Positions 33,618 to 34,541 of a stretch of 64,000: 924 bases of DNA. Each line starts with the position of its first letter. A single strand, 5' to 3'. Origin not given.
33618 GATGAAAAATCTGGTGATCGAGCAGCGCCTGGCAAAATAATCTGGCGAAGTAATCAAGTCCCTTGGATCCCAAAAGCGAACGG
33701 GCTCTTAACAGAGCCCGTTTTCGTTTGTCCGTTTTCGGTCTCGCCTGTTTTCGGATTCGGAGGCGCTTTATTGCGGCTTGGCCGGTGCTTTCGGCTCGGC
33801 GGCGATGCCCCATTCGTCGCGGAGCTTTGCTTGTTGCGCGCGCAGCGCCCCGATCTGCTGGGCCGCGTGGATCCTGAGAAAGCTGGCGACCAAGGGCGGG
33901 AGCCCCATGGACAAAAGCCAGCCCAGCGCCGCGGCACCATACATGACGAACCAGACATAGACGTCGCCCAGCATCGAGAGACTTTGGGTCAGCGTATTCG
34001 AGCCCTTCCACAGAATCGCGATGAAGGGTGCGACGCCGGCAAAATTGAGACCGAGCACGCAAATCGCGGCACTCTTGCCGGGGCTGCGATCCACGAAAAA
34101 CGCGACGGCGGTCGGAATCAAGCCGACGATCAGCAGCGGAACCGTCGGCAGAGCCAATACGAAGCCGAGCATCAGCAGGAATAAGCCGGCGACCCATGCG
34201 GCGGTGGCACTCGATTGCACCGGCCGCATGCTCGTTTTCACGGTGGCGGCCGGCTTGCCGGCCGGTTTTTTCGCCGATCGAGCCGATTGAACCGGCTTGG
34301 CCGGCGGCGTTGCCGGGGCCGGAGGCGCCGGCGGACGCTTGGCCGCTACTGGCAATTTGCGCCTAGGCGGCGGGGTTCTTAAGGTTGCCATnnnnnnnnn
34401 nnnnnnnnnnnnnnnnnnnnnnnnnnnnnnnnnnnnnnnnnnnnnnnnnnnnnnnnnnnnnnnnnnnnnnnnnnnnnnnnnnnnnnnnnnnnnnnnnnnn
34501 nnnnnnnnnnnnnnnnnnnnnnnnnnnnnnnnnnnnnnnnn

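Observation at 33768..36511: Predicted pseudokinase with a large C-terminal domain, translationally coupled to a Pro-rich 4-TM membrane protein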

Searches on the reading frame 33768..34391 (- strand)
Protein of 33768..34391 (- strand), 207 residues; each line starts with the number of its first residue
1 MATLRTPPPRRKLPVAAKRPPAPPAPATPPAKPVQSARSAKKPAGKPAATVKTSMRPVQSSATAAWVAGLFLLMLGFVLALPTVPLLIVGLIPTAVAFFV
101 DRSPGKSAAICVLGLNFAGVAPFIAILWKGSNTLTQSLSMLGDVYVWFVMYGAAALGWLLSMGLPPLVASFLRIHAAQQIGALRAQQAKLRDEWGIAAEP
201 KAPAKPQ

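Call 4: search_protein_families(library=pfam, proteins=[window:33768-34391:-], max_evalue=1)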
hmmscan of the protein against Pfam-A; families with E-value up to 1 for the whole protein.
window:33768-34391:- (207 aa): 2 families
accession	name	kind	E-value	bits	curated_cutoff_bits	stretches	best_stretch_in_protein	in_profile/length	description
PF11239.13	DUF3040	-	0.047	14.4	24.7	1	49-96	35-80/84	Protein of unknown function (DUF3040)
PF00771.25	FHIPEP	-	0.077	11.9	29.1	1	56-103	250-297/657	FHIPEP family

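Call 5: search_protein_families(library=ncbifam, proteins=[window:33768-34391:-], max_evalue=1)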
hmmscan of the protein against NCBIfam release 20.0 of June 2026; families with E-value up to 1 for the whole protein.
window:33768-34391:- (207 aa): 1 family
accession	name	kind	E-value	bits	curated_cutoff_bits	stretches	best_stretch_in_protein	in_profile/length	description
NF041429.1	EexR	subfamily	0.071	13.2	200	1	70-149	52-125/142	EexR/EexS family entry exclusion protein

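Call 20: find_homologous_proteins(query=window:33768-34391:-, max_evalue=0.001)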
Query window:33768-34391:- (207 aa): 33 proteins with E <= 0.001 among 3583 candidates.
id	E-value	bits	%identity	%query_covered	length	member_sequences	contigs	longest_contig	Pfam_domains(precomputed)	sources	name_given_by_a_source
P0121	2.8e-115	402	99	94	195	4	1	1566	-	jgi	-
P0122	2.2e-105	369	88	100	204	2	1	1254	-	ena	-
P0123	6.7e-100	351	82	100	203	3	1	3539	-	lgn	-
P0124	3.6e-83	297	93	72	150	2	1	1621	-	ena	-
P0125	1.1e-71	259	87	69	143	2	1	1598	-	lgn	-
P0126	1.1e-60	223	65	69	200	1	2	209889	-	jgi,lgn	-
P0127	4.4e-60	221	51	98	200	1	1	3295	-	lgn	-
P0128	6.3e-58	214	59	68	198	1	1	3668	-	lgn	-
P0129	5.6e-55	205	60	85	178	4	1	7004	-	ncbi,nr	ncbi:MAG TPA: hypothetical protein VI732_03640 [Alphaproteobacteria bacterium]|nr:hypothetical prote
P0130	4.8e-54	202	50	97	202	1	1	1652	-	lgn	-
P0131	3.0e-52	196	64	64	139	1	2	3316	-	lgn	-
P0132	1.5e-51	193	55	87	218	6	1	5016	-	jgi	jgi:hypothetical protein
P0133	2.3e-51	193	52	98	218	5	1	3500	-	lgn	-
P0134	5.7e-50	188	62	64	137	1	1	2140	-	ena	-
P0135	3.5e-49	186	48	100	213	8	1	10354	-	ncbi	-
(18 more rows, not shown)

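Call 60: find_homologous_proteins(query=A6, max_evalue=0.001)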
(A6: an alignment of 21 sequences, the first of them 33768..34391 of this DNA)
Query A6 (21 sequences) (207 aa, profile of the alignment): 103 proteins with E <= 0.001 among 8000 candidates.
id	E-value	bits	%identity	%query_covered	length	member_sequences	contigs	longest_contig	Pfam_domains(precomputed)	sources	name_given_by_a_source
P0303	5.7e-54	200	41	60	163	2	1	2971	-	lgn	-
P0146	8.1e-54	200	41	65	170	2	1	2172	-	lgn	-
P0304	4.8e-53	197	35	68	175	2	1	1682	-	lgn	-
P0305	1.8e-52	195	40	57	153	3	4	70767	-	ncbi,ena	-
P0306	3.0e-52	194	34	63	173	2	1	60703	-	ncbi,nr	ncbi:MAG: hypothetical protein SFV21_18660 [Rhodospirillaceae bacterium]|nr:hypothetical protein [Rh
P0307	6.6e-52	193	37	63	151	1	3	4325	-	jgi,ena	-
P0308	6.9e-52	193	33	68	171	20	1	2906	-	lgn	-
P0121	8.8e-52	193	99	94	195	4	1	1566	-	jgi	-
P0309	1.2e-51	192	52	62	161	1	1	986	-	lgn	-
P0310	1.3e-51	192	48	56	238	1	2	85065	-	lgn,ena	-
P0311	1.7e-51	192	37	56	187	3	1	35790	-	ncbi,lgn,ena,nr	ncbi:MAG: hypothetical protein EXR11_11640 [Rhodospirillaceae bacterium]|nr:hypothetical protein [Rh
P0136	1.8e-51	192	57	72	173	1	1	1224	-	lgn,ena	-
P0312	1.8e-51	192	34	75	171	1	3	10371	-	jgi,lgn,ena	jgi:hypothetical protein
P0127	2.7e-51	191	51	98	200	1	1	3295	-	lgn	-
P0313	2.7e-51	191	36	57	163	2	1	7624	-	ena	-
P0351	2.0e-45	172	35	63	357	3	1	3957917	-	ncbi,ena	-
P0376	1.1e-20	92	35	71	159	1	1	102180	-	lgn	-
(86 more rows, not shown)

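Call 61: find_encoding_contigs(protein=P0376, flank=5000, max_places=2)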
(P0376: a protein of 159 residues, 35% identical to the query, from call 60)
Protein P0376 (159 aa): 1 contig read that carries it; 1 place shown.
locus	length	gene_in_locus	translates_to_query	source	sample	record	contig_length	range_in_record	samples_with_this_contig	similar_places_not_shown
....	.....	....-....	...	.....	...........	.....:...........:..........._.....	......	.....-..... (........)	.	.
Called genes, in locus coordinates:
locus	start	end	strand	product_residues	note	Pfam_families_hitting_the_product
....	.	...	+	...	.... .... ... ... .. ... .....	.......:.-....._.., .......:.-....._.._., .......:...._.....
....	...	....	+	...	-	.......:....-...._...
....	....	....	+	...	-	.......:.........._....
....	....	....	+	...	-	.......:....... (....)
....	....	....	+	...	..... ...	-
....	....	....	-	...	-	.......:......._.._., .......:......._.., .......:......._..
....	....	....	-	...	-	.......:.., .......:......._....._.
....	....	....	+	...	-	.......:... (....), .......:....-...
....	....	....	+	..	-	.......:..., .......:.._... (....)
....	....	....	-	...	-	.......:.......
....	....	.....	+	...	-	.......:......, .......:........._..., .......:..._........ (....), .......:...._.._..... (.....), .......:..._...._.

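Call 62: find_encoding_contigs(protein=P0351, flank=5000, max_places=2)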
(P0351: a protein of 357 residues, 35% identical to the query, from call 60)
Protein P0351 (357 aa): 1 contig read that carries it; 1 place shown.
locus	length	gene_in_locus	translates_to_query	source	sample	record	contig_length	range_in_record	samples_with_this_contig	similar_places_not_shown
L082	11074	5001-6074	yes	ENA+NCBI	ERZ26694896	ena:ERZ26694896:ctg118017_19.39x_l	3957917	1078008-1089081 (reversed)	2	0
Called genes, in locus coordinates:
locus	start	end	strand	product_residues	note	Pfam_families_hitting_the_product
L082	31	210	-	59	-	-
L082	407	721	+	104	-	-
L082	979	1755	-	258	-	-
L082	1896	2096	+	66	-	-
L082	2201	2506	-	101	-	PF13384:HTH_23 (weak), PF13518:HTH_28 (weak), PF13551:HTH_29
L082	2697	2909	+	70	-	-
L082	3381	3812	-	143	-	-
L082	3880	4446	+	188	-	PF13683:rve_3 (faint)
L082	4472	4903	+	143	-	-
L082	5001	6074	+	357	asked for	-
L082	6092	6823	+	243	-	PF13340:DUF4096, PF01609:DDE_Tnp_1, PF13586:DDE_Tnp_1_2 (weak)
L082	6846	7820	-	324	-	PF01479:S4 (weak), PF00849:PseudoU_synth_2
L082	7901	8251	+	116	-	-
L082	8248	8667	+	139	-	PF01398:JAB, PF14464:Prok-JAB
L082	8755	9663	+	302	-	PF00753:Lactamase_B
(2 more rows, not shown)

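Call 69: search_solved_structures(query=A6, max_evalue=10)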
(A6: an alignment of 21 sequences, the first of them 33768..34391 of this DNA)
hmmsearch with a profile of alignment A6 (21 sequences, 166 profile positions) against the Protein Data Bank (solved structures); distinct sequences matched with E-value up to 10: 1.
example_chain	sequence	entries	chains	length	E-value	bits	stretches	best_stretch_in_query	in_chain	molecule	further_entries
9f5x_Y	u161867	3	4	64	1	12.1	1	107-151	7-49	P9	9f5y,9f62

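Call 70: search_protein_families(library=pfam, alignment_id=A6, max_evalue=0.1)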
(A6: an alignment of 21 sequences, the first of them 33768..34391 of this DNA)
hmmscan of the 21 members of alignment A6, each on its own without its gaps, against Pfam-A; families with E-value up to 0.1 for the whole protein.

A. member 1, window:33768-34391:- (207 aa): 2 families
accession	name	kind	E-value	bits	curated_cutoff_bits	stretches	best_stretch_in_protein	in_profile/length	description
PF11239.13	DUF3040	-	0.047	14.4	24.7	1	49-96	35-80/84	Protein of unknown function (DUF3040)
PF00771.25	FHIPEP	-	0.077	11.9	29.1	0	56-103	250-297/657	FHIPEP family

B. families by the number of members that match (of 21 scanned): 8 families
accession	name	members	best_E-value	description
PF07884.19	VKOR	1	0.0068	Vitamin K epoxide reductase family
PF01538.23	HCV_NS2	1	0.039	Hepatitis C virus non-structural protein NS2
PF11239.13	DUF3040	1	0.047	Protein of unknown function (DUF3040)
PF12342.13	DUF3640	1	0.049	Protein of unknown function (DUF3640)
PF02141.26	DENN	1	0.063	DENN (AEX-3) domain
PF09605.15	Trep_Strep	1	0.065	Hypothetical bacterial integral membrane protein (Trep_Strep)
PF00771.25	FHIPEP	1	0.077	FHIPEP family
PF04019.17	DUF359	1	0.092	Protein of unknown function (DUF359)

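Call 74: search_protein_families(library=padloc, proteins=[window:33768-34391:-], max_evalue=0.01)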
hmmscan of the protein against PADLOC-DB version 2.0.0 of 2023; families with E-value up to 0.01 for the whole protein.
window:33768-34391:- (207 aa): 0 families
